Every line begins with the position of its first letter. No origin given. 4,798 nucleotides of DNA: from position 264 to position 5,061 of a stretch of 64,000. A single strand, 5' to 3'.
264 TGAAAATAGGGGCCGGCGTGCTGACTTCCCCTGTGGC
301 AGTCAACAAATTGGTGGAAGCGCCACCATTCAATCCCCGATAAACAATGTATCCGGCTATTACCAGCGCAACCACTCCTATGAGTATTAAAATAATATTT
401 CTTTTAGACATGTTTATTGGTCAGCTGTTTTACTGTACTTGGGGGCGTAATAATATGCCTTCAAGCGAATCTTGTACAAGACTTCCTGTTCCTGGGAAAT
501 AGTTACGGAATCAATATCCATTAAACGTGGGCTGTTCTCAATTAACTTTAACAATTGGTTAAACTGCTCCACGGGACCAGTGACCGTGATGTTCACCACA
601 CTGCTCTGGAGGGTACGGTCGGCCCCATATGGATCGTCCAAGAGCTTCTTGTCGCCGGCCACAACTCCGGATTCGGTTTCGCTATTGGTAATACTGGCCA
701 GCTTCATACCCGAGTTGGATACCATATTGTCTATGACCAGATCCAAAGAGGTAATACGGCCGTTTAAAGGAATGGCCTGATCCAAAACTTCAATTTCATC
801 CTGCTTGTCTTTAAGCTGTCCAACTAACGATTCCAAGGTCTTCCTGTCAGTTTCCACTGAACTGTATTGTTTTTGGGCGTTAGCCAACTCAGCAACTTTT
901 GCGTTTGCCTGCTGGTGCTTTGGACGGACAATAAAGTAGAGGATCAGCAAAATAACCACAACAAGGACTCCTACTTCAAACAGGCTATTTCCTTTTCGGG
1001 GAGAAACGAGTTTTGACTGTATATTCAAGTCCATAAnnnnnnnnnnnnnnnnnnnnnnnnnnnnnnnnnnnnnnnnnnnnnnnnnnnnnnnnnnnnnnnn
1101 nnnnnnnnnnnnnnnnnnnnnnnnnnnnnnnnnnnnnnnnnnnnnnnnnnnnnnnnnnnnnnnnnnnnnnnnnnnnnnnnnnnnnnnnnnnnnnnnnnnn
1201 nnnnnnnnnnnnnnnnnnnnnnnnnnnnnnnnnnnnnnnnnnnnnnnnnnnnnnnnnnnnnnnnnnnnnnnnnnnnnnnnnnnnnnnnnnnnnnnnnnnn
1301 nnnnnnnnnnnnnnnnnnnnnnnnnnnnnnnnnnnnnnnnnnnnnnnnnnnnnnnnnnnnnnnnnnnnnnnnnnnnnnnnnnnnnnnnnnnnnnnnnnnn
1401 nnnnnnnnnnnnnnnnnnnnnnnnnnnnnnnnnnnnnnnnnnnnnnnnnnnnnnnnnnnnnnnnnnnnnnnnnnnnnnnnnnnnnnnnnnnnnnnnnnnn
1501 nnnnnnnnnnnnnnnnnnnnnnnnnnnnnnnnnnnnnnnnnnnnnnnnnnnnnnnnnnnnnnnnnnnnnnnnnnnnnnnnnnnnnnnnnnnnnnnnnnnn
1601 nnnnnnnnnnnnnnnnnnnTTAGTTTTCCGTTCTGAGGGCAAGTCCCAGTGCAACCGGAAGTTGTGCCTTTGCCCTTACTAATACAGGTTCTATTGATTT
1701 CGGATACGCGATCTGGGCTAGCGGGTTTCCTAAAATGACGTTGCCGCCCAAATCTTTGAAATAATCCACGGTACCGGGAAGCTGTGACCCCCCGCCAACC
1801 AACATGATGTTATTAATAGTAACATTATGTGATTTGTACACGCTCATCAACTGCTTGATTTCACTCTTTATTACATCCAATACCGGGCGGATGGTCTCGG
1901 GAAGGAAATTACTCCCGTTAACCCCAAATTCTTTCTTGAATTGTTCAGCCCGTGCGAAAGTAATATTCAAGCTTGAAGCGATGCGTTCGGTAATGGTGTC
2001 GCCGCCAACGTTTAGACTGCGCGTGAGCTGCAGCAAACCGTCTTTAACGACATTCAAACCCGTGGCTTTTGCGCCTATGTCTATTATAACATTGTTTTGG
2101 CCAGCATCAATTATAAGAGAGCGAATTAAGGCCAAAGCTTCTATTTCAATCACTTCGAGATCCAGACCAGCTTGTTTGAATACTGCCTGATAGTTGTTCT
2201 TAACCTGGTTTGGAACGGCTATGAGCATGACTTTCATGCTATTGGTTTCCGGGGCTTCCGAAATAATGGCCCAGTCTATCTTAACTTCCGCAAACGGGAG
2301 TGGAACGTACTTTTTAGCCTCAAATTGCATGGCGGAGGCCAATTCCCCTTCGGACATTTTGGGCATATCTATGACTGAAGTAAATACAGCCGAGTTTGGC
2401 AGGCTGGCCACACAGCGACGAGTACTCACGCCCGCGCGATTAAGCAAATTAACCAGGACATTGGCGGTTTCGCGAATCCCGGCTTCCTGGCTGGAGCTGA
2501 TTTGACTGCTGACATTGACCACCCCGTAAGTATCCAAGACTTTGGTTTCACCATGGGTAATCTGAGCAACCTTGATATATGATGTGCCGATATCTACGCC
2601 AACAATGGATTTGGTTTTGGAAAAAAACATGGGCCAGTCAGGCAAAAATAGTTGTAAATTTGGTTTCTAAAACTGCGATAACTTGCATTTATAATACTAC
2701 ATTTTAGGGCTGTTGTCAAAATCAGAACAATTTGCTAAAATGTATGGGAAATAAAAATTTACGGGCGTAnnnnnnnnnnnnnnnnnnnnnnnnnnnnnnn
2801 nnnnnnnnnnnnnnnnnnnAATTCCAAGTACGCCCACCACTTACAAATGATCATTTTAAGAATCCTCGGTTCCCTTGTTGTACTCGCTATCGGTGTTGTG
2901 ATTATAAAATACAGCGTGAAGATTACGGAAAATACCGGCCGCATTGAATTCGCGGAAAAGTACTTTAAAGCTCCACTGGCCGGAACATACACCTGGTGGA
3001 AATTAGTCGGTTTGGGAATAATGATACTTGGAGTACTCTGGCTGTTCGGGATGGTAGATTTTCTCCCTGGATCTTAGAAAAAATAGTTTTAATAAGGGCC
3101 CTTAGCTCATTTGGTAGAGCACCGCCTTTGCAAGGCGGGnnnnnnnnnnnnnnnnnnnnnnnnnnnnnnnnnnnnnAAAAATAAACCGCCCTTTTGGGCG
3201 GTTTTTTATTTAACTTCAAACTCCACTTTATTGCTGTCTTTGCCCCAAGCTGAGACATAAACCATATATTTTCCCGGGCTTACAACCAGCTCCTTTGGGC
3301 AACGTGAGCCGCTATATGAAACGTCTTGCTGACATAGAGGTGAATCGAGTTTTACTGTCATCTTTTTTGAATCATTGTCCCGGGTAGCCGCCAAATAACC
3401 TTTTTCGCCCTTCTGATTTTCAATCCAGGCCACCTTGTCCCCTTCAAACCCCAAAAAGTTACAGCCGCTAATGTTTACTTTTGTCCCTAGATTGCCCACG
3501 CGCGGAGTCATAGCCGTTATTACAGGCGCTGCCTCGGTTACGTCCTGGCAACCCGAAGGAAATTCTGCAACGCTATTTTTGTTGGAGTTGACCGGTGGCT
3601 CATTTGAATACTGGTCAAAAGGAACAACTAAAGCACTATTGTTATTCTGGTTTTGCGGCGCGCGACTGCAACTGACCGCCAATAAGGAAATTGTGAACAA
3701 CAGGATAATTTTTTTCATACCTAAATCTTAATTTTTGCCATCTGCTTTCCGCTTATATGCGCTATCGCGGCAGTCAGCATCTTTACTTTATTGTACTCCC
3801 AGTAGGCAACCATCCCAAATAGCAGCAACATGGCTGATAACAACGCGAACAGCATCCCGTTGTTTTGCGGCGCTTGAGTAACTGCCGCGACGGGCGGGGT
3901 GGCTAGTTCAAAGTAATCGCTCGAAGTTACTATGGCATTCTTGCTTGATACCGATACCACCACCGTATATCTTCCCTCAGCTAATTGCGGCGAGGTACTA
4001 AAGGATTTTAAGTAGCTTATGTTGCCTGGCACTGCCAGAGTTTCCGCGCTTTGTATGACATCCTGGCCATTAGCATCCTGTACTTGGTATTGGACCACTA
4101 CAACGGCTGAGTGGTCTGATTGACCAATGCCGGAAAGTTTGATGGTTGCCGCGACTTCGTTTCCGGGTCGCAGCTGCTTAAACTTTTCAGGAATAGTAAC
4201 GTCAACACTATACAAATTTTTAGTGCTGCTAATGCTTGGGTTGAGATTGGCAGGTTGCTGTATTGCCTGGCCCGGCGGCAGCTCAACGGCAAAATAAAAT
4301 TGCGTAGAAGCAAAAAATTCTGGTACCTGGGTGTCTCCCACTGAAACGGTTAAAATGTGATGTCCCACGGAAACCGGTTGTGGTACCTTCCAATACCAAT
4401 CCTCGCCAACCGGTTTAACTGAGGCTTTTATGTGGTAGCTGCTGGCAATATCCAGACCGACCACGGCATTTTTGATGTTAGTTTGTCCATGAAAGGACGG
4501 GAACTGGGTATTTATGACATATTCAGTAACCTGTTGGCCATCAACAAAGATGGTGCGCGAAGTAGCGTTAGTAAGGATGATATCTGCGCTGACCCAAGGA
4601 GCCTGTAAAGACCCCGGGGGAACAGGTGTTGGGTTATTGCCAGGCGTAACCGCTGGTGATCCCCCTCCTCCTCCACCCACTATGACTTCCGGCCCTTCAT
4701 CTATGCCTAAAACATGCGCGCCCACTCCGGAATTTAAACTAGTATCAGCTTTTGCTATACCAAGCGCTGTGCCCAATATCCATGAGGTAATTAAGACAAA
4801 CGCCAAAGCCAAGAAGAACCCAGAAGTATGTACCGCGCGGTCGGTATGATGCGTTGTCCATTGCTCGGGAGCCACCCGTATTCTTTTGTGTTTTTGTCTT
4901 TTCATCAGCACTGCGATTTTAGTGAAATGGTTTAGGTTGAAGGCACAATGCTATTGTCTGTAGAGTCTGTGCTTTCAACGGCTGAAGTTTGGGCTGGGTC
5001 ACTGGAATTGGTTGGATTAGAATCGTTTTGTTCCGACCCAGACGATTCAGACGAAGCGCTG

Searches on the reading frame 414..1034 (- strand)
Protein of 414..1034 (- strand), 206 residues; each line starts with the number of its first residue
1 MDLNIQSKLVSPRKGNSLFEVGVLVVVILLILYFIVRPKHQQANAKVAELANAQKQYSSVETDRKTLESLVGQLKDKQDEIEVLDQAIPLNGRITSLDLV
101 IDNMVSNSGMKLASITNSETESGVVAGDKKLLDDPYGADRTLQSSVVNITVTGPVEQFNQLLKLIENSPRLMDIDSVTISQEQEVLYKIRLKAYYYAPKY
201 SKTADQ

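Call 29: find_encoding_contigs(protein=window:414-1034:-, flank=10000, max_places=3)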
Protein window:414-1034:- (206 aa): 3 contigs read that carry it; 1 place shown.
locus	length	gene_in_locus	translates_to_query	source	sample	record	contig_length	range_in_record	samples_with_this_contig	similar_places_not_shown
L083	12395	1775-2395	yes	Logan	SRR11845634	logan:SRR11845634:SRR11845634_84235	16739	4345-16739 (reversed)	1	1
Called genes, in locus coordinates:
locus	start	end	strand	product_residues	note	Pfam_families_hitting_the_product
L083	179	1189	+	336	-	PF11104:PilM_2, PF06723:MreB_Mbl (weak), PF14450:FtsA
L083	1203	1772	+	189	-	-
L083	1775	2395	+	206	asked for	-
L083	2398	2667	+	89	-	-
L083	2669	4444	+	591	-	PF05157:MshEN, PF00437:T2SSE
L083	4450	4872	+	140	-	PF00072:Response_reg (weak)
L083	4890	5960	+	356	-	PF00437:T2SSE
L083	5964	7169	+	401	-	PF28597:T2SSF_N (weak), PF00482:T2SSF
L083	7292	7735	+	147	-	PF07963:N_methyl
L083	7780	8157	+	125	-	-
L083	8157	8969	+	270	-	PF06750:A24_N_bact, PF01478:Peptidase_A24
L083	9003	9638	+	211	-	PF07963:N_methyl (weak)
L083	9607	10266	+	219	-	PF07963:N_methyl (weak)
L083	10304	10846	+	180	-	-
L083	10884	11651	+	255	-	-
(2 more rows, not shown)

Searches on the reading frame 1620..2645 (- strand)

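Call 65: search_protein_families(library=pfam, proteins=[window:1620-2645:-], max_evalue=0.0001)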
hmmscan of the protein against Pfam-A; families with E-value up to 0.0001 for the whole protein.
window:1620-2645:- (341 aa): 3 families
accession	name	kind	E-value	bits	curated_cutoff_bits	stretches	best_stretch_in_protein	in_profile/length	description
PF11104.14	PilM_2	-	3e-44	151.8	27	1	16-339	1-339/340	Type IV pilus assembly protein PilM;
PF14450.12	FtsA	-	4.7e-17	63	31.8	1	186-315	1-112/127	Cell division protein FtsA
PF06723.19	MreB_Mbl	-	5.8e-07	29.1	27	1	138-242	94-210/327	MreB/Mbl protein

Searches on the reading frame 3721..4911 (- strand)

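Call 65: search_protein_families(library=pfam, proteins=[window:3721-4911:-], max_evalue=0.0001)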
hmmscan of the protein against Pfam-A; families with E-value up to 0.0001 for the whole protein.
window:3721-4911:- (396 aa): 1 family
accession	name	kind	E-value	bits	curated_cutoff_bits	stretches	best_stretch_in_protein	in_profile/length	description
PF19077.6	Big_13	-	1.5e-05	25.9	27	0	125-194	16-86/102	Bacterial Ig-like domain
